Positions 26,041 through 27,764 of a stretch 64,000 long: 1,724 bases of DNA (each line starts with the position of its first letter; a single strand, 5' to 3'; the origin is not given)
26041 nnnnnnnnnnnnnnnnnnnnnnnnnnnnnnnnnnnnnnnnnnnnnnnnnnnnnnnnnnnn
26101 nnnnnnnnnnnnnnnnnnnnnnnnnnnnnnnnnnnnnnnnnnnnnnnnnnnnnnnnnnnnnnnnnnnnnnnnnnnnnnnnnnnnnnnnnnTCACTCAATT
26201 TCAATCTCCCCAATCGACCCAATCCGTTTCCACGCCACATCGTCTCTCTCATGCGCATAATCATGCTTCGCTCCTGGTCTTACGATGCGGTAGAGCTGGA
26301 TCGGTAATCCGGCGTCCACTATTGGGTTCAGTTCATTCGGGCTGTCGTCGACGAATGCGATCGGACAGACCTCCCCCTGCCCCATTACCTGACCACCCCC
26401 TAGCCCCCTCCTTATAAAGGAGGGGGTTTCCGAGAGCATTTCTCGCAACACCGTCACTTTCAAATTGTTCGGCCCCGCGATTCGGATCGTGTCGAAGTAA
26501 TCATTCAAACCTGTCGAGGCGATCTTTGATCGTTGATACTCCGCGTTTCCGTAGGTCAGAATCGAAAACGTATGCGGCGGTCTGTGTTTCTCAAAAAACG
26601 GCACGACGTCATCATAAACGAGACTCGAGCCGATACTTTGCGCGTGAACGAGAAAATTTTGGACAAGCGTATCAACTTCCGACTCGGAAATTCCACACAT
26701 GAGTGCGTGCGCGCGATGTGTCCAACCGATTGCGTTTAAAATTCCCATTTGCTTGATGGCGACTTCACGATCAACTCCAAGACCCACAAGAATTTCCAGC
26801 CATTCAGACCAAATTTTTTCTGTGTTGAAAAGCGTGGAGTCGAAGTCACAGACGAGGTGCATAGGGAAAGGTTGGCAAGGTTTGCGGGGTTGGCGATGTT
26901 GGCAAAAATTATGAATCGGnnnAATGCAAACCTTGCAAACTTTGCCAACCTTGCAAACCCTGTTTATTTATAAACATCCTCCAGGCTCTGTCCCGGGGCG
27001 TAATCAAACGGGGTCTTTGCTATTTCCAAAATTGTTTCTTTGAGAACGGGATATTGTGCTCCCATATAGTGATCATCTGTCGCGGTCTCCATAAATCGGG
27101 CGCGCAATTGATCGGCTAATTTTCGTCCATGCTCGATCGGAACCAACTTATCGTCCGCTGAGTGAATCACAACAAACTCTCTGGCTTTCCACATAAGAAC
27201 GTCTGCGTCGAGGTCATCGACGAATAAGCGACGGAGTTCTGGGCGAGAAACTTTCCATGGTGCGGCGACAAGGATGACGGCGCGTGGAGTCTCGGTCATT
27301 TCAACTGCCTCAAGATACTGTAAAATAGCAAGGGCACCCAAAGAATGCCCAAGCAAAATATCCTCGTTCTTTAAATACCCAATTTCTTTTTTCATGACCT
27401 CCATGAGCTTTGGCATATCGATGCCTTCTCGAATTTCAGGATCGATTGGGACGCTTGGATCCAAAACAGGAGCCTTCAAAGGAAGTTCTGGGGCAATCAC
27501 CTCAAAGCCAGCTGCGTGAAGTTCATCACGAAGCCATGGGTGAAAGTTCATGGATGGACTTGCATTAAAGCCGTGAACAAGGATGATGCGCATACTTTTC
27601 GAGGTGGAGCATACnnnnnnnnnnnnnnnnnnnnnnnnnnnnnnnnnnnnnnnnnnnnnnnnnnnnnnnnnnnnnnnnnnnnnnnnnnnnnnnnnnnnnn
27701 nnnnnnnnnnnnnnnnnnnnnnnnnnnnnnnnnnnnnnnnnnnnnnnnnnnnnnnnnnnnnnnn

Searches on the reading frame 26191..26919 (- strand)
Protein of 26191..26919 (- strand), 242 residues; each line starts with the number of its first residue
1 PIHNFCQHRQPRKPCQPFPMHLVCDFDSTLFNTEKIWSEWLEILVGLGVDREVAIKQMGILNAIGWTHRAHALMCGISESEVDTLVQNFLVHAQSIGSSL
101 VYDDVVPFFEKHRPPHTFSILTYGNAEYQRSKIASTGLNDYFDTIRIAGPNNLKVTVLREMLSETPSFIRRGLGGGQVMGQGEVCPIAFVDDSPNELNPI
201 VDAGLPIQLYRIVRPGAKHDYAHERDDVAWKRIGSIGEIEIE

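Call 60: search_protein_families(library=pfam, proteins=[window:26191-26919:-], max_evalue=0.001)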
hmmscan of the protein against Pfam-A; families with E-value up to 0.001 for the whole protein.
window:26191-26919:- (242 aa): 1 family
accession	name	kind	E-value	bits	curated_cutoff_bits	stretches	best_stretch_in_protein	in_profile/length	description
PF13419.12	HAD_2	-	0.00047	20.8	23.8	1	24-147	3-127/178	Haloacid dehalogenase-like hydrolase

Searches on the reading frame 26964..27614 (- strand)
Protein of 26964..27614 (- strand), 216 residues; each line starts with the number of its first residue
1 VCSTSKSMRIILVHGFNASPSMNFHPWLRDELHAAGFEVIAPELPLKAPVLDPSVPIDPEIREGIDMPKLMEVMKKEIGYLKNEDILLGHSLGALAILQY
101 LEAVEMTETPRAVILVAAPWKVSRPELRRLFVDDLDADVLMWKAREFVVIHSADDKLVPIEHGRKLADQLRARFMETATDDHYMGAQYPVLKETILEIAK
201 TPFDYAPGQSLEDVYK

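Call 60: search_protein_families(library=pfam, proteins=[window:26964-27614:-], max_evalue=0.001)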
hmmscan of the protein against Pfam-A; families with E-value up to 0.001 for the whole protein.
window:26964-27614:- (216 aa): 4 families
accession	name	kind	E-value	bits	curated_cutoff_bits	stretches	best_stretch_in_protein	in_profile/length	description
PF06821.19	Ser_hydrolase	-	2.5e-10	41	22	1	74-182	46-153/172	Serine hydrolase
PF12697.13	Abhydrolase_6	-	1.1e-07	33.2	26.3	1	10-146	1-124/217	Alpha/beta hydrolase family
PF00561.26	Abhydrolase_1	-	2.1e-06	28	25.8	0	10-123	3-112/245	alpha/beta hydrolase fold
PF12146.15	Hydrolase_4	-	2.9e-06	27.2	27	0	84-124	77-115/239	Serine aminopeptidase, S33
